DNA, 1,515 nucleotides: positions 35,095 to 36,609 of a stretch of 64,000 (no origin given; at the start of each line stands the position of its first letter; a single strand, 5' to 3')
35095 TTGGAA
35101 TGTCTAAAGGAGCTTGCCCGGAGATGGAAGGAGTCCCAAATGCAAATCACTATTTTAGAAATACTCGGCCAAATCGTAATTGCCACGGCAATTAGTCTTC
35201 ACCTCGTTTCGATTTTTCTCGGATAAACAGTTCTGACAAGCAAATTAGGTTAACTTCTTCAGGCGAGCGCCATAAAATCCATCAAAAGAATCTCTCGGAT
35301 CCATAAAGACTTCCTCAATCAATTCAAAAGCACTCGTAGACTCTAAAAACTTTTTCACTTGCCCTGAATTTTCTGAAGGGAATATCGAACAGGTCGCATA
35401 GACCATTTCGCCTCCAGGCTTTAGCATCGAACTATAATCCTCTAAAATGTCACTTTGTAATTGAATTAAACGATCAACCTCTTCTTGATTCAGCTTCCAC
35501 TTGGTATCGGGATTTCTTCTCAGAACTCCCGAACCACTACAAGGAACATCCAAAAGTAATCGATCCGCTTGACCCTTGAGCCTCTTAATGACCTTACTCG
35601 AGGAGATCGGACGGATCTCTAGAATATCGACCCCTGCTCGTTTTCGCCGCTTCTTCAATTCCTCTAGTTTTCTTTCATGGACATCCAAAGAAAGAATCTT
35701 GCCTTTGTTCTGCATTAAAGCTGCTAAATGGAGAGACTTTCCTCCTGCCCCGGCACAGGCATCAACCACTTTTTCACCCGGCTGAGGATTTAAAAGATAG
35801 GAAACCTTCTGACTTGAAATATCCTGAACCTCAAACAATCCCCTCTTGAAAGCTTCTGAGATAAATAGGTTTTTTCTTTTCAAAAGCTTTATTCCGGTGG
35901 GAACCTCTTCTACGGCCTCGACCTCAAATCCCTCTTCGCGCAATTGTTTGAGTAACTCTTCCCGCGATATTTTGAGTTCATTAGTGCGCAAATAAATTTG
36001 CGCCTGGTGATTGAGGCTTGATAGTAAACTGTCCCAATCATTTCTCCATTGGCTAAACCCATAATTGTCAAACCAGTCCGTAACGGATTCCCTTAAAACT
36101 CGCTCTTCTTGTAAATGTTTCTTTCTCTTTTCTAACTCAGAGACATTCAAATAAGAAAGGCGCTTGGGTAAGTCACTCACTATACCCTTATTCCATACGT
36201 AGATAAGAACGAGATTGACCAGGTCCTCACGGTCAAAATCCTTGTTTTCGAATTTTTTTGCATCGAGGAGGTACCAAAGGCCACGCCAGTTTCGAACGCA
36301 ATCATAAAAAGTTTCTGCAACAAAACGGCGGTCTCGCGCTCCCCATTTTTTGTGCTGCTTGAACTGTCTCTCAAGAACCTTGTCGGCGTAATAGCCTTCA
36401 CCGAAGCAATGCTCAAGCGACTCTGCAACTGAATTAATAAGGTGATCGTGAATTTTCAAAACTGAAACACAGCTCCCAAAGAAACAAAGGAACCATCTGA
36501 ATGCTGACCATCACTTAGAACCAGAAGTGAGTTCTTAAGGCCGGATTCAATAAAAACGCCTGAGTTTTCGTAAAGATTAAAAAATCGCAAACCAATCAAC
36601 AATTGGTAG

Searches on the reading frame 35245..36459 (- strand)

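Call 66: search_protein_families(library=pfam, proteins=[window:35245-36459:-], max_evalue=0.00001)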
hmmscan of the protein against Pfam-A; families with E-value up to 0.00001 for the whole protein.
window:35245-36459:- (404 aa): 4 families
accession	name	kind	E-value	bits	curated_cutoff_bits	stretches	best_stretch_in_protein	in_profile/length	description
PF01189.24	Methyltr_RsmB-F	-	6.4e-45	153.7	27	1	221-389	2-171/199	16S rRNA methyltransferase RsmB/F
PF22458.1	RsmF-B_ferredox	-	5.9e-14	52.4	27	1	136-195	11-70/74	Methyltr_RsmF/B-like, ferredoxin-like domain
PF13847.12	Methyltransf_31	-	9.7e-07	29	27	1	227-364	3-114/145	Methyltransferase domain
PF01209.24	Ubie_methyltran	-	1.6e-06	28.1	20.1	1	212-282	32-100/233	ubiE/COQ5 methyltransferase family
